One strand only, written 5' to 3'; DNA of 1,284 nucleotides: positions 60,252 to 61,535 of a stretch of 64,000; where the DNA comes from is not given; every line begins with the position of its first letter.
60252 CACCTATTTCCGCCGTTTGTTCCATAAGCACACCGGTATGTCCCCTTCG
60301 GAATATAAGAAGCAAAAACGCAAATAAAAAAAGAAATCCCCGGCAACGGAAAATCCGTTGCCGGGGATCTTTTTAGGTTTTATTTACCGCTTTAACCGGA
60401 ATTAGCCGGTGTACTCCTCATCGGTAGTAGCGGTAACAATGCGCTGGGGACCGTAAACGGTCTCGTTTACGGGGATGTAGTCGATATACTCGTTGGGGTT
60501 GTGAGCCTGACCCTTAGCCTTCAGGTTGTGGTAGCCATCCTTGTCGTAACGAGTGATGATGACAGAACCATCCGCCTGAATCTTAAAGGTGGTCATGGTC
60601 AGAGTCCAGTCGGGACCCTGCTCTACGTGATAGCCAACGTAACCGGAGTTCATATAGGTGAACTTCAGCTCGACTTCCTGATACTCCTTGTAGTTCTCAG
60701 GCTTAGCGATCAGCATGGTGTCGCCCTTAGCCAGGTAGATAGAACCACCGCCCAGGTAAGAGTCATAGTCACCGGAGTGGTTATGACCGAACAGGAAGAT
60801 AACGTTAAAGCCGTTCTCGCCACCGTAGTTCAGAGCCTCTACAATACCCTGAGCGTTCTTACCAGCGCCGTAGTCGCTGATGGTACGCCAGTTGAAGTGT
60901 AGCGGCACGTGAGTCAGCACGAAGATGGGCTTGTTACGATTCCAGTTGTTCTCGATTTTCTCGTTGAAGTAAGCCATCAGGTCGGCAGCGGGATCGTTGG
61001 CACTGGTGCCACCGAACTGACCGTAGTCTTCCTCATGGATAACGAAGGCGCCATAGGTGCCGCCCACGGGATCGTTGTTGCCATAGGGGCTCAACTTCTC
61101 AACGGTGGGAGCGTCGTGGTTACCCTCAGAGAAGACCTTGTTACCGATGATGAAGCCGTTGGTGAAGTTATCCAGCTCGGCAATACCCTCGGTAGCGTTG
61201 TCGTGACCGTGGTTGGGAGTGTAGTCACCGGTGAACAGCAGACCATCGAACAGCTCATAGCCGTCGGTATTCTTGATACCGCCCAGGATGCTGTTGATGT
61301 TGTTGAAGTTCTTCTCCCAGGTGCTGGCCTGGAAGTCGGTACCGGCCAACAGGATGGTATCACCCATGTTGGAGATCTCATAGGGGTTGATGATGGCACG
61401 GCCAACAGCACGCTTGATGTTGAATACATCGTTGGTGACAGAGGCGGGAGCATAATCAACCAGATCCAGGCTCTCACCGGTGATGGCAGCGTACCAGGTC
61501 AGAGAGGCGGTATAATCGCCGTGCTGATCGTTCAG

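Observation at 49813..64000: Three tandem giant paralogs combining a CBM array, an SGNH-like domain and a C-terminal metallophosphoesterase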

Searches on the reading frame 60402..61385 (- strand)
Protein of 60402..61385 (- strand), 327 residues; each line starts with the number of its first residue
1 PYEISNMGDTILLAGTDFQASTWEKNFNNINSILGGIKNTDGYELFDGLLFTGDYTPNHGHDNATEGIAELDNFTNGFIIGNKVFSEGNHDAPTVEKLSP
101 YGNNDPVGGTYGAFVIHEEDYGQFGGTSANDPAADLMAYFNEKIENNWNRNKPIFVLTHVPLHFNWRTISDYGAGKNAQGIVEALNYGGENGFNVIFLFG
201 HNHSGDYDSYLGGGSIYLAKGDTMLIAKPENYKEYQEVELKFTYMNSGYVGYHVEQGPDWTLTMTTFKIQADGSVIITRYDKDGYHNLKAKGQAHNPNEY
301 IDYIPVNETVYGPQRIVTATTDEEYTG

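Call 10: find_homologous_proteins(query=window:60402-61385:-, max_evalue=0.001)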
Query window:60402-61385:- (327 aa): 65 proteins with E <= 0.001 among 1841 candidates.
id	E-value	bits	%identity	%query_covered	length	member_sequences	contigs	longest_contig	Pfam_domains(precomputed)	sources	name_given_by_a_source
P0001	1.2e-188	644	86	100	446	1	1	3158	PF16227.12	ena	-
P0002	6.3e-185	632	83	98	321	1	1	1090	-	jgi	jgi:hypothetical protein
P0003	1.6e-162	558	75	99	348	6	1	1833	-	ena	-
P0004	2.1e-94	334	52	99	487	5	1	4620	PF16227.12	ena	-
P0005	5.9e-93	330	51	99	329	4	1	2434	-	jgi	-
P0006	1.5e-90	322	50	100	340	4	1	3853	-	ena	-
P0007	4.5e-90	320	48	100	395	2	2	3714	-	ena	-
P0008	5.8e-83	297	54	84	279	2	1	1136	-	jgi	jgi:hypothetical protein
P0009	1.9e-77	279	46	100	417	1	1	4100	-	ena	-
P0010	9.2e-73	263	46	97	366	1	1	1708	-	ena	-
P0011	1.7e-67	246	75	47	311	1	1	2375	PF02837.25,PF22666.3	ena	-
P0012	1.3e-66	243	43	99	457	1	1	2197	-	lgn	-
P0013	1.6e-66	243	51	75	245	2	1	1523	-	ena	-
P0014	1.8e-63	233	42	96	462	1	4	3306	-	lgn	-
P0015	1.8e-63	233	42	96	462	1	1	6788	-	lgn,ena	-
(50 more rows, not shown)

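Call 16: find_related_loci(query=A2, collection=genome_contigs, flank=10000)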
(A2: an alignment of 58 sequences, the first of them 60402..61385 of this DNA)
Query A2 (327 aa) in genome_contigs; peptide patterns used: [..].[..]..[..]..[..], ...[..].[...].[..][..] (x = any residue, [..] = any of these).
304 stretches matched a pattern; 270 encode a relative of the query (tblastn E <= 1e-3); the best 80 are kept; 74 distinct loci.
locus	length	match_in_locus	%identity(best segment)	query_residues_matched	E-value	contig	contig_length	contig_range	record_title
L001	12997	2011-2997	82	1-327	0e+0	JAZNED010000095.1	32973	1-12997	MAG: Acutalibacteraceae bacterium isolate T1900044723_TS20190189.MAGScoT_cleanbin_000005 SGB_1919_k141_640616, whole gen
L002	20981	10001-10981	80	1-327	0e+0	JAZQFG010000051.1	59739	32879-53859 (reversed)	MAG: Acutalibacteraceae bacterium isolate T1900044633_TS20190099.MAGScoT_cleanbin_000018 SGB_1087_k141_747296, whole gen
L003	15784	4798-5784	81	1-327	0e+0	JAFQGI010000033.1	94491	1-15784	MAG: Clostridia bacterium isolate RGIG1794 Goat_Cecum-4__c767583, whole genome shotgun sequence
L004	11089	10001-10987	81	1-327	0e+0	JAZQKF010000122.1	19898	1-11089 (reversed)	MAG: Acutalibacteraceae bacterium isolate T1900044615_TS20190081.MAGScoT_cleanbin_000055 SGB_841_k141_510085, whole geno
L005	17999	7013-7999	81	1-327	4e-180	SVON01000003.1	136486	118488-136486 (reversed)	MAG: Oscillospiraceae bacterium isolate SIG566 NODE_517_length_136486_cov_2.724668, whole genome shotgun sequence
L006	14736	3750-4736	80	1-327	4e-180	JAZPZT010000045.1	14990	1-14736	MAG: Acutalibacteraceae bacterium isolate T1900044644_TS20190110.MAGScoT_cleanbin_000032 SGB_1323_k141_1203448, whole ge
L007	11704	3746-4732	80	1-327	7e-179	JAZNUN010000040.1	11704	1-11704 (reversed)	MAG: Acutalibacteraceae bacterium isolate T1900044797_TS20190263.MAGScoT_cleanbin_000015 SGB_2687_k141_1473270, whole ge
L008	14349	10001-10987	79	1-327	8e-178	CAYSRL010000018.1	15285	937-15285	MAG TPA_asm: uncultured Ruminococcus sp. isolate SRP315200_co2_280 genome assembly, contig: NODE_4327_length_15285_cov_1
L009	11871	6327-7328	74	1-327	1e-166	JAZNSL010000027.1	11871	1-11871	MAG: Acutalibacteraceae bacterium isolate T1900044809_TS20190275.MAGScoT_cleanbin_000020 SGB_2773_k141_389208, whole gen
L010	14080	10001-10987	58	1-327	4e-114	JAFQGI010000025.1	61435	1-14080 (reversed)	MAG: Clostridia bacterium isolate RGIG1794 Goat_Cecum-4__c562388, whole genome shotgun sequence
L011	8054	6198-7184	57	1-327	7e-114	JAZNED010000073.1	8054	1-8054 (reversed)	MAG: Acutalibacteraceae bacterium isolate T1900044723_TS20190189.MAGScoT_cleanbin_000005 SGB_1919_k141_1004243, whole ge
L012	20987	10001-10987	57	1-327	5e-114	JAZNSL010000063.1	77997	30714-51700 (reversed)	MAG: Acutalibacteraceae bacterium isolate T1900044809_TS20190275.MAGScoT_cleanbin_000020 SGB_2773_k141_355492, whole gen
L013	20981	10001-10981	57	1-325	1e-112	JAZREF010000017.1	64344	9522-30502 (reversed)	MAG: Acutalibacteraceae bacterium isolate T1900045500_YK20190194.MAGScoT_cleanbin_000093 SGB_7494_k141_704596, whole gen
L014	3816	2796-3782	51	1-327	1e-101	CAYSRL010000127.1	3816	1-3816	MAG TPA_asm: uncultured Ruminococcus sp. isolate SRP315200_co2_280 genome assembly, contig: NODE_48677_length_3816_cov_1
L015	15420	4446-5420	50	1-326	2e-99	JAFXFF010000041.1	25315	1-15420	MAG: Clostridia bacterium isolate RGIG6361 Sheep_Rectum-4__c825891, whole genome shotgun sequence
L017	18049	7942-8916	47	1-327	4e-88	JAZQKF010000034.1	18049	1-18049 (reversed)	MAG: Acutalibacteraceae bacterium isolate T1900044615_TS20190081.MAGScoT_cleanbin_000055 SGB_841_k141_344879, whole geno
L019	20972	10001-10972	47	1-327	5e-86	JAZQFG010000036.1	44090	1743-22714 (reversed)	MAG: Acutalibacteraceae bacterium isolate T1900044633_TS20190099.MAGScoT_cleanbin_000018 SGB_1087_k141_1367619, whole ge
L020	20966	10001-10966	43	9-324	2e-67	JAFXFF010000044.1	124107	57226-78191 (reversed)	MAG: Clostridia bacterium isolate RGIG6361 Sheep_Rectum-4__c905615, whole genome shotgun sequence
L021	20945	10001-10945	44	9-324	8e-67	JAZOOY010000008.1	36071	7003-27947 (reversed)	MAG: Clostridia bacterium isolate T1900045575_YK20190269.MAGScoT_cleanbin_000017 SGB_8008_k141_3580485, whole genome sho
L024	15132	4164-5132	41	9-324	8e-65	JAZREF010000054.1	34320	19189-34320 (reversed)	MAG: Acutalibacteraceae bacterium isolate T1900045500_YK20190194.MAGScoT_cleanbin_000093 SGB_7494_k141_227694, whole gen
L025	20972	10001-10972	40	9-322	6e-63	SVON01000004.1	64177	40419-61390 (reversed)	MAG: Oscillospiraceae bacterium isolate SIG566 NODE_2264_length_64177_cov_2.592365, whole genome shotgun sequence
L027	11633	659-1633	41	9-323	3e-62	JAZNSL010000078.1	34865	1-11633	MAG: Acutalibacteraceae bacterium isolate T1900044809_TS20190275.MAGScoT_cleanbin_000020 SGB_2773_k141_2832486, whole ge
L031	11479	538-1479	40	10-322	9e-62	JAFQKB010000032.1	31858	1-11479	MAG: Clostridia bacterium isolate RGIG1891 Goat_Cecum.Co__c1408577, whole genome shotgun sequence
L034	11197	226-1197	40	9-322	1e-60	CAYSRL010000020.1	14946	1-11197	MAG TPA_asm: uncultured Ruminococcus sp. isolate SRP315200_co2_280 genome assembly, contig: NODE_4540_length_14946_cov_1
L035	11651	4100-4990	43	9-311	2e-60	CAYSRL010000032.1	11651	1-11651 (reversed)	MAG TPA_asm: uncultured Ruminococcus sp. isolate SRP315200_co2_280 genome assembly, contig: NODE_7353_length_11651_cov_1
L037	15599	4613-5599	40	9-322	5e-60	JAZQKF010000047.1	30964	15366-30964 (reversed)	MAG: Acutalibacteraceae bacterium isolate T1900044615_TS20190081.MAGScoT_cleanbin_000055 SGB_841_k141_1287156, whole gen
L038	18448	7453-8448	39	4-322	8e-60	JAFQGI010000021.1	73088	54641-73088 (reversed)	MAG: Clostridia bacterium isolate RGIG1794 Goat_Cecum-4__c496719, whole genome shotgun sequence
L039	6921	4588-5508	43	9-316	2e-59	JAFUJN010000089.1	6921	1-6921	MAG: Clostridia bacterium isolate RGIG4552 Roe_deer_Rectum-2__c345991, whole genome shotgun sequence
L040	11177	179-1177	39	4-324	4e-59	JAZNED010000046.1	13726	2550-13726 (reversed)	MAG: Acutalibacteraceae bacterium isolate T1900044723_TS20190189.MAGScoT_cleanbin_000005 SGB_1919_k141_2030043, whole ge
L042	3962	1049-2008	40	1-323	6e-59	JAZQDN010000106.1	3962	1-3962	MAG: Eubacteriales bacterium isolate T1900044636_TS20190102.MAGScoT_cleanbin_000043 SGB_1154_k141_1393622, whole genome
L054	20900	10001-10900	41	10-292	6e-56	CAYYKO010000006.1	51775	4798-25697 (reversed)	MAG TPA_asm: uncultured Ruminococcus sp. isolate SRP313737_co1_42 genome assembly, contig: NODE_1080_length_51775_cov_6.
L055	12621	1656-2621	39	1-327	4e-56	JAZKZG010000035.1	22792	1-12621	MAG: Eubacteriales bacterium isolate T1900045091_TC20190085.MAGScoT_cleanbin_000017 SGB_4703_k141_21381, whole genome sh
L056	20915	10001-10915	42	10-317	8e-56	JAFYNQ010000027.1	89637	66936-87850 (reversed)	MAG: Oscillospiraceae bacterium isolate RGIG7255 Water_buffalos_Cecum-4__c103649, whole genome shotgun sequence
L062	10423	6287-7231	40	11-323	6e-55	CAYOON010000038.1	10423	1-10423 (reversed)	MAG TPA_asm: uncultured Lachnospiraceae bacterium isolate SRP199465_co2_856 genome assembly, contig: NODE_20205_length_1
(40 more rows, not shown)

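Call 21: predict_structure(alignment_id=A2)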
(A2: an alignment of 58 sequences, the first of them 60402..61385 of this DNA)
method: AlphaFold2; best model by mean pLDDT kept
length: 327 residues; sequences in the alignment: 58
mean_pLDDT: 93.3   pTM: 0.93
mean pLDDT of the five models: 93.3, 93.1, 93.1, 92.7, 92.1
residues with pLDDT >= 90: 271; 70-90: 45; 50-70: 7; < 50: 4
segments of 3 or more residues with pLDDT < 50: 1-4
pLDDT, mean of each block of 10 residues (from residue 1): 62 97 96 98 96 95 96 96 96 93 93 95 73 97 97 97 90 87 98 98 90 97 95 94 98 92 98 97 98 86 92 98 94
secondary structure, 60 per line:
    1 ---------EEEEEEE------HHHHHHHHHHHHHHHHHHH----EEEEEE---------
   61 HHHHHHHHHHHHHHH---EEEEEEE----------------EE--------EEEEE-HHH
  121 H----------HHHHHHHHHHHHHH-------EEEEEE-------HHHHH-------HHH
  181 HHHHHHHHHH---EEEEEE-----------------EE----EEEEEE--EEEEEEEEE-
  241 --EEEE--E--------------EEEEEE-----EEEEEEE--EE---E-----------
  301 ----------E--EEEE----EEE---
elements in order: E10-16 H23-41 E46-51 H61-75 E79-85 E112-116 H118-121 H132-145 E153-158 H166-170 H178-190 E194-199 E223-228 E231-239 E243-246 E264-269 E275-281 E314-317 E322-324

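Call 24: fold_search(model_id=the predicted structure, library=pdb)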
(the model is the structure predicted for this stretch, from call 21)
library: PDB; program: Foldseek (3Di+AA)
matches with E <= 10: 804; with E <= 0.001: 27
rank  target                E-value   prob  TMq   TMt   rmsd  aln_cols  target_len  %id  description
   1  2xmo_B                3.5e-08  1.00  0.44  0.36   9.4       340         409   14  The crystal structure of Lmo2642 (released 2011-02-23)
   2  2xmo_A                8.5e-08  1.00  0.45  0.37   7.7       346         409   14  The crystal structure of Lmo2642 (released 2011-02-23)
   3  4dhl_A                9.2e-07  1.00  0.51  0.41   8.8       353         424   12  Crystal structure of red kidney bean purple acid phosphatase in complex with Maybridge fragment MO07123 (released 2012-12-12)
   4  5fc1_A                1.7e-06  1.00  0.50  0.39   7.7       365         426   10  Murine SMPDL3A in complex with sulfate (released 2016-01-27)
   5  5ebb_A                1.8e-06  1.00  0.52  0.42   6.6       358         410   11  Structure of human sphingomyelinase phosphodiesterase like 3A (SMPDL3A) with Zn2+ (released 2016-01-20)
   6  5fc7_A                2.1e-06  1.00  0.51  0.41   6.6       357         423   11  Murine SMPDL3A in complex with sulfate (tetragonal) (released 2016-01-27)
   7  9k2e_B                2.6e-06  1.00  0.51  0.43   6.3       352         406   12  Crystal structure of mSMPDL3B-dimer (released 2025-10-22)
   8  5ebe_A                3.3e-06  1.00  0.51  0.42   6.7       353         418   10  Structure of human sphingomyelinase phosphodiesterase like 3A (SMPDL3A) with 5' CMP (released 2016-01-20)
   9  5kar_A                3.9e-06  1.00  0.51  0.42   6.0       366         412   11  Murine acid sphingomyelinase-like phosphodiesterase 3b (SMPDL3B) (released 2016-10-05)
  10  8w6p_A                4.8e-06  1.00  0.49  0.41   7.1       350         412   10  Crystal structure of dimeric murine SMPDL3A (released 2023-12-20)
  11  8w6p_B                5.4e-06  1.00  0.51  0.42   6.7       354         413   12  Crystal structure of dimeric murine SMPDL3A (released 2023-12-20)
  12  8w6r_A                7.6e-06  1.00  0.50  0.41   6.8       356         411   10  murine SMPDL3A bound to sulfate (released 2023-12-20)
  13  2zo9_B                2.9e-05  1.00  0.51  0.60   5.9       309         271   11  Malonate-bound structure of the glycerophosphodiesterase from Enterobacter aerogenes (GpdQ) and characterization of th (released 2008-10-07)
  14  2hy1                  5.0e-05  1.00  0.41  0.55   7.5       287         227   12  Crystal structure of Rv0805 (released 2006-12-26)
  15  3zk4_C                5.9e-05  1.00  0.48  0.30   6.8       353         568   12  Structure of purple acid phosphatase PPD1 isolated from yellow lupin (Lupinus luteus) seeds (released 2014-01-29)
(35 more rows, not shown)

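Call 33: search_protein_families(library=pfam, proteins=[L056:9899-17299:+, L054:9887-16084:+, L021:8825-11680:+, L039:3481-6774:+, L062:5675-7891:+, L042:992-3571:+, L055:1599-4055:+, L035:4004-5536:+], max_evalue=0.01)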
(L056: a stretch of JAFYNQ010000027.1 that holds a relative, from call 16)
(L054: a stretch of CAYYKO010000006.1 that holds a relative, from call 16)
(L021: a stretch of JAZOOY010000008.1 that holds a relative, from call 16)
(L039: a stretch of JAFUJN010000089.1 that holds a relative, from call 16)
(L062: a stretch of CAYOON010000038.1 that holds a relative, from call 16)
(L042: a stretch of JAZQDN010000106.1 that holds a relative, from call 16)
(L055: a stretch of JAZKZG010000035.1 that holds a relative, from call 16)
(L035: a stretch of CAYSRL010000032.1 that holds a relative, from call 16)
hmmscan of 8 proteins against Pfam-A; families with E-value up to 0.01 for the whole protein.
L056:9899-17299:+ (2467 aa): 3 families
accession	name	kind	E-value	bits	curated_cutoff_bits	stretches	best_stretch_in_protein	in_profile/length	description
PF13927.12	Ig_3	-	1.3e-06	29.2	30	0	2194-2263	4-77/78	Immunoglobulin domain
PF13519.12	VWA_2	-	1.2e-05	26.3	27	1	936-990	1-47/107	von Willebrand factor type A domain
PF07679.22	I-set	-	3.7e-05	24.1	23.7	0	2284-2363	2-83/90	Immunoglobulin I-set domain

L054:9887-16084:+ (2066 aa): 2 families
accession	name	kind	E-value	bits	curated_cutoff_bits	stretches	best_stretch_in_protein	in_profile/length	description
PF21426.3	GBS104-like_Ig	-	7.6e-06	27.2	26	0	1239-1295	48-103/112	Tip pilin GBS104-like, Ig-like domain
PF07523.18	Big_3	-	1.3e-05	25.9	21.2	1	609-653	21-61/68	Bacterial Ig-like domain (group 3)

L021:8825-11680:+ (952 aa): 2 families
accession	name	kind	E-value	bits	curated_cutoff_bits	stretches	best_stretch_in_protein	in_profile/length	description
PF00404.24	Dockerin_1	-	4.7e-06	27.1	22.9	1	889-943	1-56/57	Dockerin type I domain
PF00149.33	Metallophos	-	5.9e-06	27.3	21.5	1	414-587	18-190/191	Calcineurin-like phosphoesterase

L039:3481-6774:+ (1098 aa): 2 families
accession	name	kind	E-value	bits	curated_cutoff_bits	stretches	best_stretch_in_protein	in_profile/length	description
PF00404.24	Dockerin_1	-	9.1e-07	29.4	22.9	1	1035-1089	1-56/57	Dockerin type I domain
PF18667.6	BppU_IgG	-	0.0018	18.8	27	0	57-96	37-76/96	Baseplate upper protein immunoglobulin like domain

L062:5675-7891:+ (739 aa): 1 family
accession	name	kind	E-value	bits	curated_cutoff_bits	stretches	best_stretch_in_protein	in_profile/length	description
PF00149.33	Metallophos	-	2.2e-06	28.7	21.5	1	238-400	29-190/191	Calcineurin-like phosphoesterase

L042:992-3571:+ (860 aa): 3 families
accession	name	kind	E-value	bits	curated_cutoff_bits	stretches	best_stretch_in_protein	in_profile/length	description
PF00395.25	SLH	-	3.5e-34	117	20.8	3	740-782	2-44/44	S-layer homology domain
PF18998.6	Flg_new_2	-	1.4e-09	38.2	23.6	1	513-579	9-72/73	Divergent InlB B-repeat domain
PF00149.33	Metallophos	-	3.2e-07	31.4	21.5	1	30-220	2-190/191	Calcineurin-like phosphoesterase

L055:1599-4055:+ (819 aa): 3 families
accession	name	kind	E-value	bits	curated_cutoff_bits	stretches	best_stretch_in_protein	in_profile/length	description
PF00149.33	Metallophos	-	2.3e-08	35.2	21.5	1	30-220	2-190/191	Calcineurin-like phosphoesterase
PF18998.6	Flg_new_2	-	2e-07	31.3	23.6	1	523-579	20-71/73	Divergent InlB B-repeat domain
PF12850.12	Metallophos_2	-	1.4e-05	25.6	27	1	63-144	26-98/154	Calcineurin-like phosphoesterase superfamily domain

L035:4004-5536:+ (511 aa): 0 families

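Call 46: search_protein_families(library=pfam, alignment_id=A5, max_evalue=0.00001)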
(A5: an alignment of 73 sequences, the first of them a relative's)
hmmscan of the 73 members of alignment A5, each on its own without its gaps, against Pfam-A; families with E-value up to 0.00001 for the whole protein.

A. member 1, L020:6351-6974:+ (208 aa): 1 family
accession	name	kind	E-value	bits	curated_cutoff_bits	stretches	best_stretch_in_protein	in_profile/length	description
PF22564.2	HAAS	-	5.2e-11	43.2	27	1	13-65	1-53/55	HAAS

B. families by the number of members that match (of 73 scanned): 71 families (the first 25 are shown)
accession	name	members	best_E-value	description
PF00535.33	Glycos_transf_2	10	7.4e-31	Glycosyl transferase family 2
PF13641.12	Glyco_tranf_2_3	10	4.2e-09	Glycosyltransferase like family 2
PF10111.15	Glyco_tranf_2_2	9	2.7e-07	Glycosyltransferase like family 2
PF13349.12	DUF4097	4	2.4e-32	Toastrack DUF4097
PF22564.2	HAAS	4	4.2e-14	HAAS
PF03462.23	PCRF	3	7.8e-58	PCRF domain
PF01963.22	TraB_PrgY_gumN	3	4.1e-56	TraB/PrgY/gumN family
PF00472.26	RF-1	3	1.2e-41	RF-1 domain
PF00817.25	IMS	2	2e-43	impB/mucB/samB family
PF00480.26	ROK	2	8.5e-41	ROK family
PF22422.2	MGH1-like_GH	2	6.3e-38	Mannosylglycerate hydrolase MGH1-like glycoside hydrolase domain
PF02308.21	MgtC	2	2.3e-37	MgtC family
PF11799.13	IMS_C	2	2.3e-26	impB/mucB/samB family C-terminal domain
PF13614.12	AAA_31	2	1.3e-18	AAA domain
PF03200.22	Glyco_hydro_63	2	5e-18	Glycosyl hydrolase family 63 C-terminal domain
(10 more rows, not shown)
